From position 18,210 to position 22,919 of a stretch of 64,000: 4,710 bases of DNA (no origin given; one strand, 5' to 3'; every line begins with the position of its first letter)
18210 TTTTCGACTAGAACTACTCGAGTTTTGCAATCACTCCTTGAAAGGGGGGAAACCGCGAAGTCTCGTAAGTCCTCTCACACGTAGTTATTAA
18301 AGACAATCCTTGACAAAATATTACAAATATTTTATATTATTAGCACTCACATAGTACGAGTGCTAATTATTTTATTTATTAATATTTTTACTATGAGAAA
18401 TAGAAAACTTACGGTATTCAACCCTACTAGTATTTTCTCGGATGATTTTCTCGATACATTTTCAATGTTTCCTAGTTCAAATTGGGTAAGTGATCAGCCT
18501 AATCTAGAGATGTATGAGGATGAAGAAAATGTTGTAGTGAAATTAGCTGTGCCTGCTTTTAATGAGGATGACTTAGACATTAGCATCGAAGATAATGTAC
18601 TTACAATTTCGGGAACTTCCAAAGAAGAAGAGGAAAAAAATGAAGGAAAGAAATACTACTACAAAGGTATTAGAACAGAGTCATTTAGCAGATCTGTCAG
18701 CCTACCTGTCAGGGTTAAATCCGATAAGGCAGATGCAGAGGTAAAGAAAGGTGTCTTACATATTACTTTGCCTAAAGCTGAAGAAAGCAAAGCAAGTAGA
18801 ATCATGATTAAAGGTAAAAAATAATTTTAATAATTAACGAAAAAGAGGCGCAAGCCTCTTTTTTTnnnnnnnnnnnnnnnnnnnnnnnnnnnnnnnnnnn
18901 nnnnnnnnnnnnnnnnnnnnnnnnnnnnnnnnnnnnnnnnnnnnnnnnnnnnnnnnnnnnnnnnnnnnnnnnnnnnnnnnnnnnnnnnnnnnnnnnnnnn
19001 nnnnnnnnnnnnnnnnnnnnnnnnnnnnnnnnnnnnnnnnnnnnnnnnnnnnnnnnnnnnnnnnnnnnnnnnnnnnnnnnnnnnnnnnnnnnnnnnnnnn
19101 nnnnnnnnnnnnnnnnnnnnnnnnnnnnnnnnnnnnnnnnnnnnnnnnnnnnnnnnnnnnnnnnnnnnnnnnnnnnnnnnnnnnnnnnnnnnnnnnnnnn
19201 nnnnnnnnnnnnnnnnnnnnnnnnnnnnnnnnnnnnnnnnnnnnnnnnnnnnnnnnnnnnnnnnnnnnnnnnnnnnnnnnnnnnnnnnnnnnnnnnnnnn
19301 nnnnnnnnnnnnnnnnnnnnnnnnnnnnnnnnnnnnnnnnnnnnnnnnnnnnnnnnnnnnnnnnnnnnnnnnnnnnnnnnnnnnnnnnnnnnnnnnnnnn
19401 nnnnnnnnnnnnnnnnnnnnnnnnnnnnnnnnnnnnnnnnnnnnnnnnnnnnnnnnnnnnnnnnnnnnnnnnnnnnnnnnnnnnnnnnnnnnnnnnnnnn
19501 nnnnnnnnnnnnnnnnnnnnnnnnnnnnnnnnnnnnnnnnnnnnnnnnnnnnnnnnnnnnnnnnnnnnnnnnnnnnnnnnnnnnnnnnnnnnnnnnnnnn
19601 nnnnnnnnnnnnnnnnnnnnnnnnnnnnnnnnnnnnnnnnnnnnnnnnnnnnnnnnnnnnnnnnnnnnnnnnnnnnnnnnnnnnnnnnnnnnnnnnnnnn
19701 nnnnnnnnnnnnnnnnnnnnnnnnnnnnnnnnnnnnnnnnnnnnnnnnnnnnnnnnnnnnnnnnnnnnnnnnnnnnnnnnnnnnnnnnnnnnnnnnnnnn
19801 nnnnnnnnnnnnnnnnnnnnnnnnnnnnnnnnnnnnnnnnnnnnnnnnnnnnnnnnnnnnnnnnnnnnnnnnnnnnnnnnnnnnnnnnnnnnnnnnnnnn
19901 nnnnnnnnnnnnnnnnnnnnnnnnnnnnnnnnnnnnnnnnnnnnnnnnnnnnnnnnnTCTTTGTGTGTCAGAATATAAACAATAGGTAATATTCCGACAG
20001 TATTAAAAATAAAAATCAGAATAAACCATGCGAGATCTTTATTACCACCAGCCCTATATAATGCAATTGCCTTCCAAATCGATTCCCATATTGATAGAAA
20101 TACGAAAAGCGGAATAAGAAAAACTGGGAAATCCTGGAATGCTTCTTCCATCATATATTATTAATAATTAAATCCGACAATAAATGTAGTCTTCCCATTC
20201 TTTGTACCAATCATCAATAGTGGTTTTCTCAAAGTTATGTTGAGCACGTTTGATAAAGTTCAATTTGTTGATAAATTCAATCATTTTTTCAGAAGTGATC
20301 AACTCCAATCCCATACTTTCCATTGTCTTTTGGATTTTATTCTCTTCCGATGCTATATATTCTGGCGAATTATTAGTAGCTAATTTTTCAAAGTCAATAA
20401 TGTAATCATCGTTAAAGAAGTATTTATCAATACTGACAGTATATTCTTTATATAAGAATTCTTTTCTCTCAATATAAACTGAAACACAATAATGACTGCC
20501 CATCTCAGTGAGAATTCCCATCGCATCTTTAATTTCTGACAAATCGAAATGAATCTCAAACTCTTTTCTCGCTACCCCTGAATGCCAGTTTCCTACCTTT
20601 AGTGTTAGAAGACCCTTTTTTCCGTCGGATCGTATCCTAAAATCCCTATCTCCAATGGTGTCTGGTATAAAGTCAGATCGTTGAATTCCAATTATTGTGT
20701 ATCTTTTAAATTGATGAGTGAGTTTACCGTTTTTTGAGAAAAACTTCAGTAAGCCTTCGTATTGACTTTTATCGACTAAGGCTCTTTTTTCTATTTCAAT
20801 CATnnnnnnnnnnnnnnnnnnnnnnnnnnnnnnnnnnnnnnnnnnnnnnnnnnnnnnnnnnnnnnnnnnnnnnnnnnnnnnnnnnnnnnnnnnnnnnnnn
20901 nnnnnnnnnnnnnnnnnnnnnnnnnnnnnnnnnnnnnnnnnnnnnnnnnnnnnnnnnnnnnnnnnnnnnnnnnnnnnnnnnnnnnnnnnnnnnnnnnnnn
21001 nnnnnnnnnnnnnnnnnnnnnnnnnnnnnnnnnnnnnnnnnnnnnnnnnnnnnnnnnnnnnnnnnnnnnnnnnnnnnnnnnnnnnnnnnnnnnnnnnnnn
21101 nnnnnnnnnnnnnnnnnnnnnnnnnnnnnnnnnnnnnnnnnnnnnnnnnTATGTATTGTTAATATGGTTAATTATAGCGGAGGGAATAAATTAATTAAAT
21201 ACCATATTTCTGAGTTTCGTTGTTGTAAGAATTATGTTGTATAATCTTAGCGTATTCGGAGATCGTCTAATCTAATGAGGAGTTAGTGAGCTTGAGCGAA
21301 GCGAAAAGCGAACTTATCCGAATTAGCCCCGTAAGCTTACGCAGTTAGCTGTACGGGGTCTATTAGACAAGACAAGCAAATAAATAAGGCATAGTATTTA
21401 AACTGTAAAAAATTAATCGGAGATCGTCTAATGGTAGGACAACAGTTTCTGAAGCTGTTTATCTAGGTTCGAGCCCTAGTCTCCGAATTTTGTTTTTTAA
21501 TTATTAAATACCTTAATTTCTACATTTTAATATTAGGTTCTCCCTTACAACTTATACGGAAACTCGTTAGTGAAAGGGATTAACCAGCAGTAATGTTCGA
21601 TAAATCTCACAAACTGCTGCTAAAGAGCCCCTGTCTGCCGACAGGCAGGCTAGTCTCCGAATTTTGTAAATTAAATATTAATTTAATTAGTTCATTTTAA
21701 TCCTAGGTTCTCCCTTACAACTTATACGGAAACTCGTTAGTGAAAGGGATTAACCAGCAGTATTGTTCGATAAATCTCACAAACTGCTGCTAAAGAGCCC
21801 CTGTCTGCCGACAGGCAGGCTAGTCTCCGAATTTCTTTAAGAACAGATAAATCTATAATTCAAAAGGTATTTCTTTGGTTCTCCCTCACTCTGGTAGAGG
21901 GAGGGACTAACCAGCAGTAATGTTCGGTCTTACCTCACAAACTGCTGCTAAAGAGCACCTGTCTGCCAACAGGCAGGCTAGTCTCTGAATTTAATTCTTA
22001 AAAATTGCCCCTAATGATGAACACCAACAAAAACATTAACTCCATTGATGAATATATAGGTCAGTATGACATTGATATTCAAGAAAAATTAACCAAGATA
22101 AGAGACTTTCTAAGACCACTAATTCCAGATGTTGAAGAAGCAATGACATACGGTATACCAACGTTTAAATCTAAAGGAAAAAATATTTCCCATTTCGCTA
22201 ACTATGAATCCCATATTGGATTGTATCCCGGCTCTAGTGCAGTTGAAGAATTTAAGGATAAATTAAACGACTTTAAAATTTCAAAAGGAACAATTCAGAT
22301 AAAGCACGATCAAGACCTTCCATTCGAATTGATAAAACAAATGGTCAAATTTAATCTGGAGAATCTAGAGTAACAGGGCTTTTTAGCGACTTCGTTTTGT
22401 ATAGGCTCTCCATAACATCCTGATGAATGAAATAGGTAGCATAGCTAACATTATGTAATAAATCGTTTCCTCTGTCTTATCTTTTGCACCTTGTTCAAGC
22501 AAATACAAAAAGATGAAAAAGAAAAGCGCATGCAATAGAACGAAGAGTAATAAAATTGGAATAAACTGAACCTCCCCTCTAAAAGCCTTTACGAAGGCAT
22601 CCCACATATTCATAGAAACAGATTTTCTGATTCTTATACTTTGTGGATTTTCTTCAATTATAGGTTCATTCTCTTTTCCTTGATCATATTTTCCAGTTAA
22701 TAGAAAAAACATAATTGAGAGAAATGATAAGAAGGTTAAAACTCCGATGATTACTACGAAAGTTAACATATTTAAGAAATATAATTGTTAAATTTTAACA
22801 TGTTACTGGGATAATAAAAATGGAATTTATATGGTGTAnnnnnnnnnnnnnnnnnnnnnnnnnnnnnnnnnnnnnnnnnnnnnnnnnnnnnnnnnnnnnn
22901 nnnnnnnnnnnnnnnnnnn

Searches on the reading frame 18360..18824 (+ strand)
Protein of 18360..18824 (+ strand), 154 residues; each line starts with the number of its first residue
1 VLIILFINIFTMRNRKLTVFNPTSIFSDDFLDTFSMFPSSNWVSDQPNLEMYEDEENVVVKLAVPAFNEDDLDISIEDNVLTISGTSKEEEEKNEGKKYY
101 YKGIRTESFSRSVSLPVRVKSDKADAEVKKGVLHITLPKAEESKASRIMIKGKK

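Call 61: search_protein_families(library=pfam, proteins=[window:18360-18824:+], max_evalue=0.001)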
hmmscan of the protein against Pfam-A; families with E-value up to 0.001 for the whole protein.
window:18360-18824:+ (154 aa): 2 families
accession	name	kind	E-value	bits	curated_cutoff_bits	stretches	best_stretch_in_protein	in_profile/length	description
PF00011.27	HSP20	-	4.6e-22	78.5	20.8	1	51-148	2-99/102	Hsp20/alpha crystallin family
PF17886.7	ArsA_HSP20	-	1e-06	28.7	22.5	1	57-136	3-62/63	HSP20-like domain found in ArsA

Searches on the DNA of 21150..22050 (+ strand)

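Call 52: search_rna_families(source=window, start=21150, end=22050, threshold=evalue, max_evalue=10)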
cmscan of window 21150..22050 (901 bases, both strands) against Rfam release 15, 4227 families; matches with E-value up to 10: 8.
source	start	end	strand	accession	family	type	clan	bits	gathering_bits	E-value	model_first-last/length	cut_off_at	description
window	21417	21487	+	RF00005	tRNA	Gene; tRNA;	CL00001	61.6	29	9.1e-13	1-71/71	no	tRNA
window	21583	21701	-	RF00235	Plasmid_RNAIII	Gene;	-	19.2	60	2.5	1-131/131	no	Plasmid RNAIII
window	21829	21908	+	RF04181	rteR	Gene; sRNA;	-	18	72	7.3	1-84/84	no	rteR sRNA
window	21663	21818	-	RF02121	FTX_3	Gene; lncRNA;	-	15.2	55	9.1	1-147/147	no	FTX transcript, XIST regulator conserved region 3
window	21382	21454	+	RF00571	SNORD65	Gene; snRNA; snoRNA; CD-box;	CL00057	13.6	41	5.9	1-73/73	no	Small nucleolar RNA SNORD65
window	21694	21721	-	RF01346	CRISPR-DR36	Gene; CRISPR;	-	13.5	38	5.1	1-36/36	no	CRISPR RNA direct repeat element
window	21572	21635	-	RF00455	mir-15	Gene; miRNA;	CL00085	13.5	57.3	6.2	1-88/88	no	mir-15 microRNA precursor family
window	21742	21805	-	RF00455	mir-15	Gene; miRNA;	CL00085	12.9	57.3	9.2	1-88/88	no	mir-15 microRNA precursor family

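Call 65: build_rna_model(alignment_id=A1)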
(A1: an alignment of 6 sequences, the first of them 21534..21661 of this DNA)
Model R1 built from alignment A1 (6 sequences, 129 columns); structure: RNAalifold consensus.
model positions 128; base pairs 41; branch points 2; effective number of sequences 0.79; information 0.59 bits per position. Calibrated on 0.2 Mb of random sequence (short: E-values are rough).
structure used (alignment columns):
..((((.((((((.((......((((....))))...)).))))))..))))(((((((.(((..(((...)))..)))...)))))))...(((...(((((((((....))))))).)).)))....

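Call 66: search_with_rna_model(model_id=R1, sources=[window, L002, L004, L007, L008, L010, L058, L059], max_evalue=10)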
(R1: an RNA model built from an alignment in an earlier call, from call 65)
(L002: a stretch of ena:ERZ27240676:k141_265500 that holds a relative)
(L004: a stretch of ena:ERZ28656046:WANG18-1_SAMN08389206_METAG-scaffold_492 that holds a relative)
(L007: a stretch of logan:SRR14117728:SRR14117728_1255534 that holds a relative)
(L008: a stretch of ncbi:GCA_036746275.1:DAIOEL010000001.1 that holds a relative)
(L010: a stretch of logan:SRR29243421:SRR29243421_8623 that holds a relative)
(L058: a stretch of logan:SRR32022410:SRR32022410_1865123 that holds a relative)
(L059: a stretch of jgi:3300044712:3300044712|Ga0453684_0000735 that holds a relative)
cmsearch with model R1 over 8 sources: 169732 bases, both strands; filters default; matches with E-value up to 10: 4.
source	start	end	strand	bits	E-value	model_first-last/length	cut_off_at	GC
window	21534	21661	+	158.6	7.2e-33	1-128/128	no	0.46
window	21704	21831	+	158.6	7.4e-33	1-128/128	no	0.46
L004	13712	13839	-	137.1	3.9e-28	1-128/128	no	0.45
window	21875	21989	+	117.7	7.3e-24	1-128/128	no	0.51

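Call 74: search_with_rna_model(model_id=R1, sources=[L060, L061, L062, L063, L064, L065, L066, L067, L068, L069, L070, L071, L072, L073, L074, L075, L076, L077, L078, L079, L080, L081, L082, L083, L084, L085, L086, L087, L088, L089, L090, L091, L092, L093, L094, L095, L096, L097, L098, L099, L100, L101, L102, L103, L104, L105, L106, L107, L108, L109, L110, L111, L112, L113, L114, L115, L116, L117, L118, L119, L120, L121], max_evalue=1)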
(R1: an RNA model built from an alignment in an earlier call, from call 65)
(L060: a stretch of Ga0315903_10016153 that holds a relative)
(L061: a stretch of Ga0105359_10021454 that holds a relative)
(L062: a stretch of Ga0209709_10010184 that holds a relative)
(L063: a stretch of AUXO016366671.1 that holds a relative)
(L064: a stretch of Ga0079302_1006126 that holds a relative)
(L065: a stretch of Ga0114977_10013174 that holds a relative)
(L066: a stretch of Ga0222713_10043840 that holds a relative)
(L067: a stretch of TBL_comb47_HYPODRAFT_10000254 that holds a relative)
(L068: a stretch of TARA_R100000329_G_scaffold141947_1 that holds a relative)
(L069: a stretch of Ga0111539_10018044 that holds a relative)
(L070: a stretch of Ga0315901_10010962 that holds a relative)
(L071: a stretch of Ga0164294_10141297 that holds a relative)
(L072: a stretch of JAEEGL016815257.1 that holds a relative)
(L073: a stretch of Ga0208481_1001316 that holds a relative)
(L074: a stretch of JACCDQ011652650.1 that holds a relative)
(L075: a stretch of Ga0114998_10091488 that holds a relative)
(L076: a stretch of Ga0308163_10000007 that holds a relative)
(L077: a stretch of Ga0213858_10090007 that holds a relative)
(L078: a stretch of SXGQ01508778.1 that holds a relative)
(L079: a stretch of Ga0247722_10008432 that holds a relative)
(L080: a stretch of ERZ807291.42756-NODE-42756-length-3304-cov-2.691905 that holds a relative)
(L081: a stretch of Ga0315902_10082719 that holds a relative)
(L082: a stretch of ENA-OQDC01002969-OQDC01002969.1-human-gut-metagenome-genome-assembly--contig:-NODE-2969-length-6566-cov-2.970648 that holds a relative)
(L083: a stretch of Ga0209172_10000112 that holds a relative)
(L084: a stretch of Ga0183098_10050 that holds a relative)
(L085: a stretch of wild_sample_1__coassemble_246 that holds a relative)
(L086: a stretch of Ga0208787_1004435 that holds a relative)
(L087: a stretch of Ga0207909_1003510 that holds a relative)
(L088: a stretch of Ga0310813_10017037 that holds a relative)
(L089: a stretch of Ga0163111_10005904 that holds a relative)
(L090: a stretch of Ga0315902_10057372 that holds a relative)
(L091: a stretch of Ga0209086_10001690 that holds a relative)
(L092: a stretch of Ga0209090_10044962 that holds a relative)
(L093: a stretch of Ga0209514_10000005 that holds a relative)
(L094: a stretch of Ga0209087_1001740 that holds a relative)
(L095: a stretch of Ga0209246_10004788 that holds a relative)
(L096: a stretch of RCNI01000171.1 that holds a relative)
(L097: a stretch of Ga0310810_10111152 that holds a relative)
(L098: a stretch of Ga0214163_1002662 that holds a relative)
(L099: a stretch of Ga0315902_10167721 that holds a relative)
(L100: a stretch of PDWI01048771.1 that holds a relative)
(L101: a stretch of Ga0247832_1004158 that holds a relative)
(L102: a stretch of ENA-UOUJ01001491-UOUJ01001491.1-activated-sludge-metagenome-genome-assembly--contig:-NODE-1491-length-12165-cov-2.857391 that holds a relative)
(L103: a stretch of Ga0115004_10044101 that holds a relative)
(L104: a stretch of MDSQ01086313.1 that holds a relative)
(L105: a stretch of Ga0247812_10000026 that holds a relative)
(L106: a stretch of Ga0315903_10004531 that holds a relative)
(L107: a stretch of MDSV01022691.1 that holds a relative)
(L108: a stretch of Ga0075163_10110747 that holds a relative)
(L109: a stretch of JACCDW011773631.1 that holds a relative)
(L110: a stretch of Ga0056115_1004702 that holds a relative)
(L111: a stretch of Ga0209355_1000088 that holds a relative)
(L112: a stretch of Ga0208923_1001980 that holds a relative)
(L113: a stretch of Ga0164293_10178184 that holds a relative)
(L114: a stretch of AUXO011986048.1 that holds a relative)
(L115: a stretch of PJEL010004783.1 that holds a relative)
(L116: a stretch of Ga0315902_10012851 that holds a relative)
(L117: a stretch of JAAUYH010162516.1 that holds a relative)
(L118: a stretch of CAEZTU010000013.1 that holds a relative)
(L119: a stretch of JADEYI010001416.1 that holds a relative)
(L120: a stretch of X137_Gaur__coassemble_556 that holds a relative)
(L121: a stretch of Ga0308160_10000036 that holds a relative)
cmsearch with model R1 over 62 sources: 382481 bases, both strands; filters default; matches with E-value up to 1: 3.
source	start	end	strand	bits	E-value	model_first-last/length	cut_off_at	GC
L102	199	326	-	157.9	2.3e-32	1-128/128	no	0.45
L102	25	152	-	150.3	1.1e-30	1-128/128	no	0.45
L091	64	158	+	14.2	0.99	1-128/128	no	0.45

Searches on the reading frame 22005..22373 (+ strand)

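Call 9: search_protein_families(library=pfam, proteins=[window:22005-22373:+], max_evalue=0.01)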
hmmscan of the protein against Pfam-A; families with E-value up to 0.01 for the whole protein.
window:22005-22373:+ (122 aa): 1 family
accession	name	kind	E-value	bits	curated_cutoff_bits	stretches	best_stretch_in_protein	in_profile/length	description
PF08818.16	DUF1801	-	6.6e-14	52.5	27.2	1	26-117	2-84/85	Domain of unknown function (DU1801)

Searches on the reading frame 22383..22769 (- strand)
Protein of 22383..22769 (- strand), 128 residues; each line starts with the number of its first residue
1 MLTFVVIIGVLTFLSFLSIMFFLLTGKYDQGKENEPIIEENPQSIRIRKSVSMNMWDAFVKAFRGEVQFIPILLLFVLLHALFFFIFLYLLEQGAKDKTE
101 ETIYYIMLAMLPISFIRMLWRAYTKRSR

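Call 9: search_protein_families(library=pfam, proteins=[window:22383-22769:-], max_evalue=0.01)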
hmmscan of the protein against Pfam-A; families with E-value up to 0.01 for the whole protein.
window:22383-22769:- (128 aa): 2 families
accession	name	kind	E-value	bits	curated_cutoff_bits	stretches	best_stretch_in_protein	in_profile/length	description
PF07690.21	MFS_1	-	2.6e-05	23.7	33.4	1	6-126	155-264/347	Major Facilitator Superfamily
PF20556.3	DUF6768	-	0.0055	16.8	27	1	52-119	25-91/123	Family of unknown function (DUF6768)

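Call 113: search_protein_families(library=phrogs, proteins=[window:22383-22769:-], max_evalue=0.001)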
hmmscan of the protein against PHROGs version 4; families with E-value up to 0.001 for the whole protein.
window:22383-22769:- (128 aa): 0 families
